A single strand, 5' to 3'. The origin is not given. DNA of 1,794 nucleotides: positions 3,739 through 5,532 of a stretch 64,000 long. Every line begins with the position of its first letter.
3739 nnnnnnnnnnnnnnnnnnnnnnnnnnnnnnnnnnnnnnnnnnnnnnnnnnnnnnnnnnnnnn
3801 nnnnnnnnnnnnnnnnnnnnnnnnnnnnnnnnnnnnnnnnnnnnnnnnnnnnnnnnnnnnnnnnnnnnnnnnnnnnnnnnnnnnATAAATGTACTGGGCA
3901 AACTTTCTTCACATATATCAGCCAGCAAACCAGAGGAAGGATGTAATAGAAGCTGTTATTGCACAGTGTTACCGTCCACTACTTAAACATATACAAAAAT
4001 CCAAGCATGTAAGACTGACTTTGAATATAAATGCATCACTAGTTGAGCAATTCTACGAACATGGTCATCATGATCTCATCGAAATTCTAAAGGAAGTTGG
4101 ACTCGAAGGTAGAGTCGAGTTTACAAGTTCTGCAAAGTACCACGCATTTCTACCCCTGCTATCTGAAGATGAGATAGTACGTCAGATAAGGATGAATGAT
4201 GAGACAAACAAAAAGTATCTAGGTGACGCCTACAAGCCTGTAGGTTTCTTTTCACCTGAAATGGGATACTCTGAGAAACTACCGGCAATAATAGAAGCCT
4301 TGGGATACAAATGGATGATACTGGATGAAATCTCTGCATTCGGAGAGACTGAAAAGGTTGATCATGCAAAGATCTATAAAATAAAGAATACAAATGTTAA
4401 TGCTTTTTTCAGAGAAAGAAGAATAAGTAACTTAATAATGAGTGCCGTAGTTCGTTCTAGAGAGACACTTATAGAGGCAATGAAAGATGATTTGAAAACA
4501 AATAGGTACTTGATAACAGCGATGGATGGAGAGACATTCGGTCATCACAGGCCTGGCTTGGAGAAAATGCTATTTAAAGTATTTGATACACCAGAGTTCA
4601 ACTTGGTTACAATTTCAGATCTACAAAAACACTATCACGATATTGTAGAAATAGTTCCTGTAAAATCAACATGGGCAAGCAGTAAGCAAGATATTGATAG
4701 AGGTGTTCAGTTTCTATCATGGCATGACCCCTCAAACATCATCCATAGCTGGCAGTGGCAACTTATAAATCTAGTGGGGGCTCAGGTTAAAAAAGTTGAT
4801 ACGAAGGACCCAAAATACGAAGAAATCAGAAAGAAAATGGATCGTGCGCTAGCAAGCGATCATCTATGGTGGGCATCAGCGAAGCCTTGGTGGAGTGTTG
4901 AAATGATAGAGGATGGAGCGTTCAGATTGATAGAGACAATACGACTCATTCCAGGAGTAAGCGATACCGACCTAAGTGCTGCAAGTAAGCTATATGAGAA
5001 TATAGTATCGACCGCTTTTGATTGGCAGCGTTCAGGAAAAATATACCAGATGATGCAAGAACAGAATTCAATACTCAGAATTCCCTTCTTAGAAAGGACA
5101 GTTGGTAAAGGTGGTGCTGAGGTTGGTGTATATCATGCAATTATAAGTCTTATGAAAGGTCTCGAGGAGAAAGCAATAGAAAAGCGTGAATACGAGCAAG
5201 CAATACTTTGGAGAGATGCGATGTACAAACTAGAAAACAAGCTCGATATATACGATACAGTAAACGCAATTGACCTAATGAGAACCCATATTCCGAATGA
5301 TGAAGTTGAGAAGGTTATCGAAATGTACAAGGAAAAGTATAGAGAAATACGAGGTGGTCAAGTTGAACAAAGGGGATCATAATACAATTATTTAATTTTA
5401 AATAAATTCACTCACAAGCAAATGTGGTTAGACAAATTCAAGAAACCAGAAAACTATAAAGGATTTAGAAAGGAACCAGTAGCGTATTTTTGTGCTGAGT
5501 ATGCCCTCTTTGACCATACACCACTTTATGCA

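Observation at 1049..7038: Glycogen utilisation module built from a eukaryotic-type PMM, an archaeal cupin PGI, GlgA, GH57 and GlgP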

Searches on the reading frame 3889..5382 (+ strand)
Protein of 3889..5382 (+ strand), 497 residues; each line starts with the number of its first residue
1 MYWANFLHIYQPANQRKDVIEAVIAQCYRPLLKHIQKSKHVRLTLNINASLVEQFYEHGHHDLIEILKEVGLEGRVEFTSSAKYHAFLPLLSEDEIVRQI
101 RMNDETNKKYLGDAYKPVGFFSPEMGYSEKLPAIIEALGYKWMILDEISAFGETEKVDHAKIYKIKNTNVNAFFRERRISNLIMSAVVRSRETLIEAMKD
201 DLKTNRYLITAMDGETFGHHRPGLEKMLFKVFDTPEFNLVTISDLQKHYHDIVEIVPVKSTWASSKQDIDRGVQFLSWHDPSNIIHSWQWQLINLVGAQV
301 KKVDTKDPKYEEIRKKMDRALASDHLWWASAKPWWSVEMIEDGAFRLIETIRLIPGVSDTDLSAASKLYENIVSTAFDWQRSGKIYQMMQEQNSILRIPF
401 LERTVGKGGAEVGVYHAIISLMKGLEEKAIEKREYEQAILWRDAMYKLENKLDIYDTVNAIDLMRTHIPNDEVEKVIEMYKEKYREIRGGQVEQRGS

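Call 3: search_protein_families(library=pfam, proteins=[window:3889-5382:+], max_evalue=0.01)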
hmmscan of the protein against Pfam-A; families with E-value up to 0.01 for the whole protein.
window:3889-5382:+ (497 aa): 3 families
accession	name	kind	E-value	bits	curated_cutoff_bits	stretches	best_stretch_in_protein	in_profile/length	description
PF03065.20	Glyco_hydro_57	-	4.4e-33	115.3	21.2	1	10-246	30-279/291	Glycosyl hydrolase family 57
PF01074.27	Glyco_hydro_38N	-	0.0021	18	25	1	21-149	22-147/270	Glycosyl hydrolases family 38 N-terminal domain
PF01522.26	Polysacc_deac_1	-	0.0059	17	23.1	0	37-141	29-122/124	Polysaccharide deacetylase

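Call 4: search_protein_families(library=ncbifam, proteins=[window:3889-5382:+], max_evalue=0.01)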
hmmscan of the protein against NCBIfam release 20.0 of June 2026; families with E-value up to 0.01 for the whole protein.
window:3889-5382:+ (497 aa): 2 families
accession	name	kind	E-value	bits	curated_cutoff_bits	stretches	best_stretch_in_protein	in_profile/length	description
NF041133.1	branch_enz_Thcocales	equivalog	8.1e-07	27.9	1000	1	39-128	100-187/553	1,4-alpha-glucan branching protein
NF041566.1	branchenz_Thermus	equivalog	9.1e-07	28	920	1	55-130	115-189/527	1,4-alpha-glucan branching protein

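Call 20: search_solved_structures(query=window:3889-5382:+, max_evalue=0.001, show_alignments=1)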
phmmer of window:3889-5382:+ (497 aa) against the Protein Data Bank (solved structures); distinct sequences matched with E-value up to 0.001: 2.
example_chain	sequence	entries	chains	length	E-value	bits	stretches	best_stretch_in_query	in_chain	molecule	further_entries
3n8t_A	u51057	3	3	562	3.1e-05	25.8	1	52-128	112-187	alpha-amylase, GH57 family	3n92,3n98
7e1y_A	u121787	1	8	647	3.6e-05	25.6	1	71-182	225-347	Glycoside hydrolase, family 57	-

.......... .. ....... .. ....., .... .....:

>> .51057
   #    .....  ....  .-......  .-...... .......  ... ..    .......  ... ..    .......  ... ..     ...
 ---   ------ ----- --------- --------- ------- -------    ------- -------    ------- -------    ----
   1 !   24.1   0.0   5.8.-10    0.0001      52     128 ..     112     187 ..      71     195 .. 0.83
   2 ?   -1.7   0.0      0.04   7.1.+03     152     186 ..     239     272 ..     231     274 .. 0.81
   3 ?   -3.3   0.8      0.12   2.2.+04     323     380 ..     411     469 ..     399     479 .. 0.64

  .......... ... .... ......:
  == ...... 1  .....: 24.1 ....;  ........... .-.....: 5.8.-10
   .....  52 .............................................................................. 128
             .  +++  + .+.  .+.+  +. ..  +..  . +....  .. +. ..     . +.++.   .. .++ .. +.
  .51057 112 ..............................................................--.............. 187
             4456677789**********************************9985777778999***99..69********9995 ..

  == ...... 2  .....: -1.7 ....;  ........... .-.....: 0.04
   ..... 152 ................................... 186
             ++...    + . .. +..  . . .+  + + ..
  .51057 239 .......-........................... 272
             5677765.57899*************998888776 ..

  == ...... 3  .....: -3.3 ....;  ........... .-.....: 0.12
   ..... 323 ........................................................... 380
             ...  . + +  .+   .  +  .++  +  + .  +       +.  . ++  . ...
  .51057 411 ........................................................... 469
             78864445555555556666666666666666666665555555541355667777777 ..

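Call 37: find_homologous_proteins(query=window:3889-5382:+)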
Query window:3889-5382:+ (497 aa): 2416 proteins with E <= 0.001 among 8000 candidates; the best 120 are listed.
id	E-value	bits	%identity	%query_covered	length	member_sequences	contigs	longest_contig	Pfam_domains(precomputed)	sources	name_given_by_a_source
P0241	0.0e+0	1130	100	100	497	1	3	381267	PF03065.21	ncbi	-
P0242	8.3e-289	976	85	100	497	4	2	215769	PF03065.21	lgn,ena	-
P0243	9.7e-277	936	80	100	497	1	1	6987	PF03065.21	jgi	-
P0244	7.6e-274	927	79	100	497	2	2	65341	PF03065.21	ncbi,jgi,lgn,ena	jgi:alpha-amylase/alpha-mannosidase (GH57 family)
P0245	1.2e-253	860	72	100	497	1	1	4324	PF03065.21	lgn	-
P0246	7.4e-253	857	74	100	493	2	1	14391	PF03065.21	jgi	jgi:predicted glycosyl hydrolase (DUF1957 family)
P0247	5.2e-241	818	70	100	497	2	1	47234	PF03065.21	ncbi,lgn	-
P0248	1.6e-236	803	69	100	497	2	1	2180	PF03065.21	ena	-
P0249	2.4e-235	800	68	100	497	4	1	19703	PF03065.21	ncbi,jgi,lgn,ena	ncbi:MAG: hypothetical protein WCG97_03385 [bacterium]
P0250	3.9e-235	799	70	100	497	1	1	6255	PF03065.21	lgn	-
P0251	1.8e-234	797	68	100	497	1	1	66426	PF03065.21,PF01522.27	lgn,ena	-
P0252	1.9e-233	793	68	100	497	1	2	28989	PF03065.21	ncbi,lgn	-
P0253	1.0e-230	784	68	100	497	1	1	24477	PF03065.21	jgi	jgi:hypothetical protein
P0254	4.4e-230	782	67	100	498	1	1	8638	PF03065.21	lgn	-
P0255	6.6e-230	782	68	100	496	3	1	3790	PF03065.21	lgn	-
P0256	6.8e-230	782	67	100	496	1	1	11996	PF03065.21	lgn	-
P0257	9.8e-230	781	66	100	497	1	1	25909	PF03065.21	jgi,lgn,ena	-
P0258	1.8e-229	780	67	100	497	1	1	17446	PF03065.21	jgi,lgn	-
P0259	8.0e-229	778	66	100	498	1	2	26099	PF03065.21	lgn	-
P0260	8.6e-229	778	67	100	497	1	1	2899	PF03065.21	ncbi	-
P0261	8.6e-229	778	66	100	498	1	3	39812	PF03065.21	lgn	-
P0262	1.6e-228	777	66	100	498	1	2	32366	PF03065.21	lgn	-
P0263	1.7e-228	777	66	100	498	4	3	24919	PF03065.21,PF01522.27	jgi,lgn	jgi:alpha-amylase/alpha-mannosidase (GH57 family)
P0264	4.2e-228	776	66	100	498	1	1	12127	PF03065.21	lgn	-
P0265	2.0e-227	774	67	100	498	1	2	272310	PF03065.21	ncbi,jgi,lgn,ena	-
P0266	5.0e-227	772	66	100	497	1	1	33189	PF03065.21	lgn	-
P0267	7.3e-227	772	66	100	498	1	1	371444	PF03065.21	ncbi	-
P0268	7.4e-227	772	66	100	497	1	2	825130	PF03065.21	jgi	jgi:hypothetical protein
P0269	7.8e-227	772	67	100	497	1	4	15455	PF03065.21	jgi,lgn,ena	-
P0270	1.1e-226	771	66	100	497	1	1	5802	PF03065.21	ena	-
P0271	1.4e-226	771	67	100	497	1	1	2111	PF03065.21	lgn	-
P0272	1.9e-226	770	66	100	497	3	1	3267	PF03065.21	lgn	-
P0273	3.0e-226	770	65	100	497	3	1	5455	PF03065.21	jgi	jgi:hypothetical protein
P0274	6.6e-226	769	65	100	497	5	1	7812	PF03065.21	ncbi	-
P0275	7.8e-226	768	65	100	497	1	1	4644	PF03065.21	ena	-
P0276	2.3e-225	767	66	100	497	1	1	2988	PF03065.21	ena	-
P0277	3.0e-225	766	65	100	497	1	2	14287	PF03065.21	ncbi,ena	-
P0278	3.8e-225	766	66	100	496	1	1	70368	PF03065.21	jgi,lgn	jgi:hypothetical protein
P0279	4.3e-225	766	66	100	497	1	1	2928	PF03065.21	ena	-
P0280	7.3e-225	765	65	100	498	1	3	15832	PF03065.21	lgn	-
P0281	8.6e-225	765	65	100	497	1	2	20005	PF03065.21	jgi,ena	-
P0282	9.1e-225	765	66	100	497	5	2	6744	PF03065.21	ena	-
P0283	9.1e-225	765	65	100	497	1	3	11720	PF03065.21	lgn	-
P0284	1.3e-224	764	67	100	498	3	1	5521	PF03065.21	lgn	-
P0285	1.4e-224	764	66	100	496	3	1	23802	PF03065.21,PF01522.27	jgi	jgi:hypothetical protein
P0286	2.0e-224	764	65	100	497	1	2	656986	PF03065.21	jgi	jgi:hypothetical protein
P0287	2.1e-224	764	65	100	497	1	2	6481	PF03065.21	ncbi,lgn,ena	-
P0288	2.5e-224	763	65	100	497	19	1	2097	PF03065.21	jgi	-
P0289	3.7e-224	763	65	100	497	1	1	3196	PF03065.21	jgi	-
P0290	3.9e-224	763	65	100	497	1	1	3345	PF03065.21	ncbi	-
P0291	4.0e-224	763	66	100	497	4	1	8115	PF03065.21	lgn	-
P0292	6.5e-224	762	65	100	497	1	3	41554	PF03065.21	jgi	jgi:alpha-amylase/alpha-mannosidase (GH57 family)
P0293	6.5e-224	762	64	100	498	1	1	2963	PF03065.21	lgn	-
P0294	9.3e-224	761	65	100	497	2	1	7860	PF03065.21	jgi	jgi:hypothetical protein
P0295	1.5e-223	761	66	100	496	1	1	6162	PF03065.21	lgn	-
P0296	1.9e-223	760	65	100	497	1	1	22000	PF03065.21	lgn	-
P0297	2.1e-223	760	65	100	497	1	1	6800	PF03065.21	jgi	-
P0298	2.6e-223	760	65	100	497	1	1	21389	PF03065.21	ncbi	-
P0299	3.6e-223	760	65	100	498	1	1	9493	PF03065.21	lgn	-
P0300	3.8e-223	759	65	100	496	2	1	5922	PF03065.21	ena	-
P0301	4.3e-223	759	64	100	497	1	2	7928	PF03065.21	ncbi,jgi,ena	-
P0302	4.4e-223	759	65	100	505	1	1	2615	PF03065.21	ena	-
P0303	5.4e-223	759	64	100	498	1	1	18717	PF03065.21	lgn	-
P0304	7.3e-223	758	65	100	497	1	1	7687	PF03065.21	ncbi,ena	-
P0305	8.4e-223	758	64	100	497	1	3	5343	PF03065.21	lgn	-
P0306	1.2e-222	758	66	100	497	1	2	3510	PF03065.21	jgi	jgi:peptidoglycan/xylan/chitin deacetylase (PgdA/CDA1 family)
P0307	1.4e-222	758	65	100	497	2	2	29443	PF03065.21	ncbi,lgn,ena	-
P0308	1.8e-222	757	64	100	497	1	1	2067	PF03065.21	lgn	-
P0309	2.0e-222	757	65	100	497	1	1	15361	PF03065.21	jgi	jgi:hypothetical protein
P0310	2.1e-222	757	64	100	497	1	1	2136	PF03065.21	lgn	-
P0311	2.1e-222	757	65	100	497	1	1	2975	PF03065.21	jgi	jgi:ribosome-associated translation inhibitor RaiA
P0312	2.8e-222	757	65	100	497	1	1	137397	PF03065.21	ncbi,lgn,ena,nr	ncbi:hypothetical protein KJA14_00740 [Patescibacteria group bacterium]|nr:hypothetical protein [Pat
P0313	3.1e-222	756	64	100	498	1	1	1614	PF03065.21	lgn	-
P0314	4.9e-222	756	65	100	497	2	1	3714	PF03065.21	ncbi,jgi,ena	jgi:hypothetical protein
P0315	5.3e-222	756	66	100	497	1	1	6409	PF03065.21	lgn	-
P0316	6.3e-222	755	66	100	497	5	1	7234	PF03065.21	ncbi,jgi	jgi:hypothetical protein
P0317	8.1e-222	755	65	100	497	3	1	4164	PF03065.21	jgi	jgi:hypothetical protein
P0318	8.8e-222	755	64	100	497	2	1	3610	PF03065.21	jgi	jgi:hypothetical protein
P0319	1.3e-221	754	64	100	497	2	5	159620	PF03065.21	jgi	jgi:hypothetical protein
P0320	2.2e-221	754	65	100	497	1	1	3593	PF03065.21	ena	-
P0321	2.9e-221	753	64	100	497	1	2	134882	PF03065.21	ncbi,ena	ncbi:MAG: hypothetical protein AAB518_04045 [Patescibacteria group bacterium]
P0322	3.0e-221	753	64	100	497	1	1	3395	PF03065.21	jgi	jgi:hypothetical protein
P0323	3.1e-221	753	65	100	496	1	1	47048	PF03065.21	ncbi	-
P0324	3.2e-221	753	65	100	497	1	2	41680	PF03065.21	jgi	jgi:hypothetical protein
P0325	4.0e-221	753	63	100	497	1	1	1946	PF03065.21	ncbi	-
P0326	5.3e-221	752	63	100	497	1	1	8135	PF03065.21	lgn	-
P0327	5.4e-221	752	64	100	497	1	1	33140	PF03065.21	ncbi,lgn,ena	-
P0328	5.6e-221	752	65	100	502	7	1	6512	PF03065.21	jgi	jgi:alpha-amylase/alpha-mannosidase (GH57 family)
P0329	7.7e-221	752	64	100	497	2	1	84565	PF03065.21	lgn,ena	-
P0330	1.2e-220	751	65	100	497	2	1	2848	PF03065.21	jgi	-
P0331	1.2e-220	751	65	100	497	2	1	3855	PF03065.21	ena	-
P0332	1.5e-220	751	64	100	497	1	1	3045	PF03065.21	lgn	-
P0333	1.7e-220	751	64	100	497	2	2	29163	PF03065.21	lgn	-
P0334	2.3e-220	750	66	100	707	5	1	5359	PF03065.21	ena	-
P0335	2.7e-220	750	65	100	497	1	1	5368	PF03065.21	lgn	-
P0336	3.1e-220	750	65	100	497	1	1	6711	PF03065.21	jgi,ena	-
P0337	3.3e-220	750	65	100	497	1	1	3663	PF03065.21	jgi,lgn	jgi:ribosome-associated translation inhibitor RaiA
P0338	4.0e-220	749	64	100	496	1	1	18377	PF03065.21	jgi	jgi:ribosome-associated translation inhibitor RaiA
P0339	4.0e-220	749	64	100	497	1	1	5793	PF03065.21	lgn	-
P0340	7.3e-220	749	65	100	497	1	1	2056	PF03065.21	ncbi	-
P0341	7.4e-220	749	65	100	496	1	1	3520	PF03065.21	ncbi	-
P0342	7.9e-220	748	64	100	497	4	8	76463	PF03065.21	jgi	jgi:ribosome-associated translation inhibitor RaiA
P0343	8.5e-220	748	64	100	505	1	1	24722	PF03065.21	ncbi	-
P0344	1.0e-219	748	65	100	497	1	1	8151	PF03065.21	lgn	-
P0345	1.0e-219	748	65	100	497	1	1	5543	PF03065.21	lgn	-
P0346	1.1e-219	748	64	100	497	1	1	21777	PF03065.21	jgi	jgi:hypothetical protein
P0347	1.5e-219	748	64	100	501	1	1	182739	PF03065.21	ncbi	-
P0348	1.8e-219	747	65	100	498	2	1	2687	PF03065.21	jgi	-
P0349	2.3e-219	747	64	100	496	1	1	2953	PF03065.21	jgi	-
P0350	2.7e-219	747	65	100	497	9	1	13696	PF03065.21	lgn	-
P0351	2.9e-219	747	64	100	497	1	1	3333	PF03065.21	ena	-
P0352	3.7e-219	746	62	100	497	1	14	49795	PF03065.21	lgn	-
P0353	4.2e-219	746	63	100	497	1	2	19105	PF03065.21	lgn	-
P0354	5.4e-219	746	62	100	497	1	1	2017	PF03065.21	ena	-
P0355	7.0e-219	745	64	100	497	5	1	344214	PF03065.21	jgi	jgi:hypothetical protein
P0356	1.1e-218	745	64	100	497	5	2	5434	PF03065.21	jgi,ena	-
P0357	1.5e-218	744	64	100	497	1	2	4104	PF03065.21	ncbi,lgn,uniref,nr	ncbi:MAG: hypothetical protein HYT40_04085 [Candidatus Sungbacteria bacterium]|uniref:Glycoside hydr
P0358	2.1e-218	744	64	100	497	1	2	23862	PF03065.21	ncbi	-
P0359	2.2e-218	744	65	100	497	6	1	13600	PF03065.21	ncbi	-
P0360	2.3e-218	744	64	100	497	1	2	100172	PF03065.21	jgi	-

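Call 38: find_encoding_contigs(protein=P0241, flank=10000, max_places=3)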
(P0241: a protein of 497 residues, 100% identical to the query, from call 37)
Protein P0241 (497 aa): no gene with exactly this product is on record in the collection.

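Call 51: predict_structure(alignment_id=A2)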
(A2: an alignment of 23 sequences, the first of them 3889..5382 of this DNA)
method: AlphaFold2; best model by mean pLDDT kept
length: 497 residues; sequences in the alignment: 23
mean_pLDDT: 79.3   pTM: 0.75
mean pLDDT of the five models: 79.3, 78.8, 77.2, 75.6, 74.5
residues with pLDDT >= 90: 199; 70-90: 160; 50-70: 92; < 50: 46
segments of 3 or more residues with pLDDT < 50: 218-220, 329-334, 393-410, 452-458, 488-497
pLDDT, mean of each block of 10 residues (from residue 1): 90 72 82 92 93 92 98 96 88 93 97 97 88 97 93 89 97 85 64 82 87 58 69 85 94 94 77 61 79 93 93 91 60 56 87 94 96 84 67 44 40 67 84 71 67 48 64 69 53 34
secondary structure, 60 per line:
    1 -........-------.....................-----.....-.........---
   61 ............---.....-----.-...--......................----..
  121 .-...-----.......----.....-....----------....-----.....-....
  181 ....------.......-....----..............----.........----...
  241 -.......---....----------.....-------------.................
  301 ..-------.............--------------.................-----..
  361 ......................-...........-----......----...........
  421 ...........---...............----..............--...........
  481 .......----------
elements in order: E2-9 H17-37 E43-47 H49-57 H61-72 E76-80 H93-114 E119-121 H131-137 E142-146 H148-151 E162-165 E171-175 H177-184 H191-197 H199-202 E207-213 H214-220 H225-233 E238-240 H242-248 E252-255 H266-270 H284-302 H310-321 H337-353 H359-382 H384-394 H400-405 H410-431 H435-449 H454-467 H470-487

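Call 55: fold_search(model_id=the predicted structure, library=pdb)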
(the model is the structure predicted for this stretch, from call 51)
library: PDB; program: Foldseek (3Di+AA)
matches with E <= 10: 695; with E <= 0.001: 99
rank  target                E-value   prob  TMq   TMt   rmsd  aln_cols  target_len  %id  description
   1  1k1w                  1.1e-16  1.00  0.55  0.44   5.9       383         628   16  Crystal structure of 4-alpha-glucanotransferase from thermococcus litoralis (released 2003-06-17)
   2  1k1x_A                1.1e-16  1.00  0.54  0.44   6.1       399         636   16  Crystal structure of 4-alpha-glucanotransferase from thermococcus litoralis (released 2003-06-17)
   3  1k1x_B                3.7e-15  1.00  0.54  0.43   5.5       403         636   17  Crystal structure of 4-alpha-glucanotransferase from thermococcus litoralis (released 2003-06-17)
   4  7e1y_A                6.6e-15  1.00  0.56  0.52   5.3       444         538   19  Staphylothermus marinus amylopullulanase -SmApu (released 2022-02-09)
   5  2b5d                  1.9e-13  1.00  0.53  0.51   9.0       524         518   15  Crystal structure of the novel alpha-amylase AmyC from Thermotoga maritima (released 2006-03-07)
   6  3n8t                  3.4e-13  1.00  0.56  0.51   6.5       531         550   18  Native structure of TK1436, a GH57 branching enzyme from hyperthermophilic archaeon Thermococcus kodakaraensis (released 2010-10-27)
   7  5wu7_A                2.0e-12  1.00  0.58  0.55   6.8       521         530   17  Crystal structure of GH57-type branching enzyme from hyperthermophilic archaeon Pyrococcus horikoshii (released 2017-03-08)
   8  5wu7_B                2.2e-12  1.00  0.49  0.46  12.2       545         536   14  Crystal structure of GH57-type branching enzyme from hyperthermophilic archaeon Pyrococcus horikoshii (released 2017-03-08)
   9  9k7c_A                4.7e-12  1.00  0.51  0.53   7.5       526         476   12  Crystal structure of GH57 family amylopullulanase from Aquifex aeolicus mutant E256Q in complex with maltopentaose (released 2025-06-04)
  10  9ihu_A                5.7e-12  1.00  0.50  0.52   8.4       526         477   13  GH57 family Amylopullulanase from Aquifex aeolicus (released 2025-06-04)
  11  9jlu_A                9.6e-12  1.00  0.52  0.54   8.1       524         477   13  GH57 family amylopullulanase from Aquifex aeolicus D352N mutant complex with beta-cyclodextrin (released 2025-06-04)
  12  9kyq_B                1.2e-11  1.00  0.52  0.53   8.1       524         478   13  GH57 family amylopullulanase from Aquifex aeolicus wild type co-crystallize with gama-cyclodextrin (released 2025-06-04)
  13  9jlr_D                1.2e-11  1.00  0.52  0.53   8.2       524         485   12  Crystal structure of GH57 family amylopullulanase from Aquifex aeolicus mutant E256Q in complex with maltopentaose (released 2025-06-04)
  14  1ufa                  1.3e-11  1.00  0.55  0.54   6.9       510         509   12  Crystal structure of TT1467 from Thermus thermophilus HB8 (released 2003-11-28)
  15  9jlr_C                1.8e-11  1.00  0.52  0.53   8.1       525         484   12  Crystal structure of GH57 family amylopullulanase from Aquifex aeolicus mutant E256Q in complex with maltopentaose (released 2025-06-04)
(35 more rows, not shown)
